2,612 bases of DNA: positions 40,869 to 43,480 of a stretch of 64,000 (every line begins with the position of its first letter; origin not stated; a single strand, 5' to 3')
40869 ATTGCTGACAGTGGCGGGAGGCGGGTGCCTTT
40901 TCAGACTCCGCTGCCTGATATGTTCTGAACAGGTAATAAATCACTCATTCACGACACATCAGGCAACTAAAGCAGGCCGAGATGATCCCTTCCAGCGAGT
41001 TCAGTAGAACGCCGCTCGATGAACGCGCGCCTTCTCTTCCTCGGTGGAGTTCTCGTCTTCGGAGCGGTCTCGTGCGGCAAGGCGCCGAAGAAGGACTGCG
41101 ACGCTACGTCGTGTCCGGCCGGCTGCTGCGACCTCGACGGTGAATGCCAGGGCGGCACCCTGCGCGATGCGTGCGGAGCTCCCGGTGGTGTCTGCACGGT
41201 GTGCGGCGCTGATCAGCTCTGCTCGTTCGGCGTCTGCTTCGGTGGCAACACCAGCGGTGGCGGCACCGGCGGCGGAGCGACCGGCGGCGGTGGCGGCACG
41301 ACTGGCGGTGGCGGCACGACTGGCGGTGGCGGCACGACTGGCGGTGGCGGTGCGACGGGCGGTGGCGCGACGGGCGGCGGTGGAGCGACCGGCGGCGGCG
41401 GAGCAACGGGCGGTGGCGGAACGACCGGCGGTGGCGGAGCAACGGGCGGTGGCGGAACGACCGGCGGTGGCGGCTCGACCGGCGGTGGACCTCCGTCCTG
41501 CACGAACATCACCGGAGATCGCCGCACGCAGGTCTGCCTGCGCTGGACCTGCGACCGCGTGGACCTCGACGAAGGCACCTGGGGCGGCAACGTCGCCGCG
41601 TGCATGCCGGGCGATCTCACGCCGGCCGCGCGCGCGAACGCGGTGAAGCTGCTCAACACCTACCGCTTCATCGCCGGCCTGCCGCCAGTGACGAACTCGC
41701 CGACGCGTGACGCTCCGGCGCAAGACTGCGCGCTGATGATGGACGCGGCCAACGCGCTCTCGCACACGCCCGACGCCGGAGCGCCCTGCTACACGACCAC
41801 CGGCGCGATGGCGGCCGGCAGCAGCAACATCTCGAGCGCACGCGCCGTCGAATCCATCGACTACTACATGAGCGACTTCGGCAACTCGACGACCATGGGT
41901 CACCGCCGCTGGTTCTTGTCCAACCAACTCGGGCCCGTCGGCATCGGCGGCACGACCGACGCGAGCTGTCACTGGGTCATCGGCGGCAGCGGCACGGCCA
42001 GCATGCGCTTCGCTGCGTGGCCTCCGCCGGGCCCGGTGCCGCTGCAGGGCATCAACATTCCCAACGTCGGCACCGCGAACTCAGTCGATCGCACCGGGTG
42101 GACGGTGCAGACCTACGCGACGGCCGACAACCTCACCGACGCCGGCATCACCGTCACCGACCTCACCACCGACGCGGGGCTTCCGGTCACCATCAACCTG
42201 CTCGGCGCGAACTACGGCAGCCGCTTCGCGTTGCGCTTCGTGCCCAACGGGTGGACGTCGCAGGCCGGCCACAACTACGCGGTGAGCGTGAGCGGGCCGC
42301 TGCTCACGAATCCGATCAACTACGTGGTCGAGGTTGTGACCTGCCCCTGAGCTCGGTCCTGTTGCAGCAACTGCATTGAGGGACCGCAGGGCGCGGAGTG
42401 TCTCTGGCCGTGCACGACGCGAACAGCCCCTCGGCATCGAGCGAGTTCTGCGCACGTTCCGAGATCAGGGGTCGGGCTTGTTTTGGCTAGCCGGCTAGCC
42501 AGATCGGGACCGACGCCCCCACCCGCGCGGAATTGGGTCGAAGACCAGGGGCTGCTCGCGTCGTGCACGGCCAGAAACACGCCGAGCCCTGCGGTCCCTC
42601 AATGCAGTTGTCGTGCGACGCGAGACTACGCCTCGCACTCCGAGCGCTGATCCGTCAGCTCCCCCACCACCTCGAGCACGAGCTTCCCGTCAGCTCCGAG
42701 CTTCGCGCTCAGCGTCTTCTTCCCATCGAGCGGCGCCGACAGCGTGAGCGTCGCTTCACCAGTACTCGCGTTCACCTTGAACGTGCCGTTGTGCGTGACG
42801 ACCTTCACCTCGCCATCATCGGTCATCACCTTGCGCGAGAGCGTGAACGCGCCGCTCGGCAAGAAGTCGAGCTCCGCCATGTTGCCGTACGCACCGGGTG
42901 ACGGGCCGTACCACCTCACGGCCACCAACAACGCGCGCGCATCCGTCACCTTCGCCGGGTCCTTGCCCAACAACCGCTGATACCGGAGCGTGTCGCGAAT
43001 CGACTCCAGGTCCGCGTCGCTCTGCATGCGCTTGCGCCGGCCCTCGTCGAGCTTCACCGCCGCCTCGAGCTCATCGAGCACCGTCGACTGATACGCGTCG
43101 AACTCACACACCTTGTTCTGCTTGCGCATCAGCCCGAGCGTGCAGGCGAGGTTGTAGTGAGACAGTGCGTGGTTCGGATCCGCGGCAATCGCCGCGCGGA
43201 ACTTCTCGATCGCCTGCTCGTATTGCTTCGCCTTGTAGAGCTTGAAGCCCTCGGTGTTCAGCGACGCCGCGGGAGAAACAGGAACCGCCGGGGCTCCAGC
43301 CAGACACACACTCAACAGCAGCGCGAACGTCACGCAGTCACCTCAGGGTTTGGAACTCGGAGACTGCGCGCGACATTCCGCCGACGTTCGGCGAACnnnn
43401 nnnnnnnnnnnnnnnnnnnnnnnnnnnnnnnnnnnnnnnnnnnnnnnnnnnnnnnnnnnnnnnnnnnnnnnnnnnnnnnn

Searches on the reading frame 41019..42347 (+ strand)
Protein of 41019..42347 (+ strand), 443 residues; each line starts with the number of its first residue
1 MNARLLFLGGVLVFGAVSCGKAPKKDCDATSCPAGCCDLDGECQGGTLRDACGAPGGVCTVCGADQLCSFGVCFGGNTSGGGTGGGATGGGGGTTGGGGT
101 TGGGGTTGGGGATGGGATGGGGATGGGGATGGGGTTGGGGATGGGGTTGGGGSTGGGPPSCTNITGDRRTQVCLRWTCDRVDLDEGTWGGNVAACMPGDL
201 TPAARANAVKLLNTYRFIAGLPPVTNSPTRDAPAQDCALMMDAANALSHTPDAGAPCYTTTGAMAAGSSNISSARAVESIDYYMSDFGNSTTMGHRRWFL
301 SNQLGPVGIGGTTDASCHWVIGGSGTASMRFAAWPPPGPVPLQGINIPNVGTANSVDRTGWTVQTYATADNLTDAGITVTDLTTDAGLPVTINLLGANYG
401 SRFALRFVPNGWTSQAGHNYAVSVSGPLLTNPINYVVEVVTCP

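Call 3: search_protein_families(library=pfam, proteins=[window:41019-42347:+], max_evalue=1)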
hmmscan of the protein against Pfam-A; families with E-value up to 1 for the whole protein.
window:41019-42347:+ (443 aa): 1 family
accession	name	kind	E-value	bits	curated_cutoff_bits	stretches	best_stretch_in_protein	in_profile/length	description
PF00188.32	CAP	-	7.1e-05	24.1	21.1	1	210-312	2-103/117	Cysteine-rich secretory protein family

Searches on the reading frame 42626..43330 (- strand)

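Call 29: search_protein_families(library=pfam, proteins=[window:42626-43330:-], max_evalue=0.001)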
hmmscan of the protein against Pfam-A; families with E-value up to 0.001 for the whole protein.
window:42626-43330:- (234 aa): 5 families
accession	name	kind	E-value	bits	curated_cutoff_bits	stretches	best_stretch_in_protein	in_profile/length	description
PF13414.12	TPR_11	-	9.9e-07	28.8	26.8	1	31-62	4-35/42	TPR repeat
PF07719.23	TPR_2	-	1.6e-05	25.1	27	1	21-54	1-34/34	Tetratricopeptide repeat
PF13431.12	TPR_17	-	2.7e-05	24.5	24.4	1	44-71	2-29/34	Tetratricopeptide repeat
PF00515.34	TPR_1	-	0.00082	19.5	27.8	0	23-54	3-34/34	Tetratricopeptide repeat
PF14559.12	TPR_19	-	0.00086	20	25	0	31-62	1-32/68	Tetratricopeptide repeat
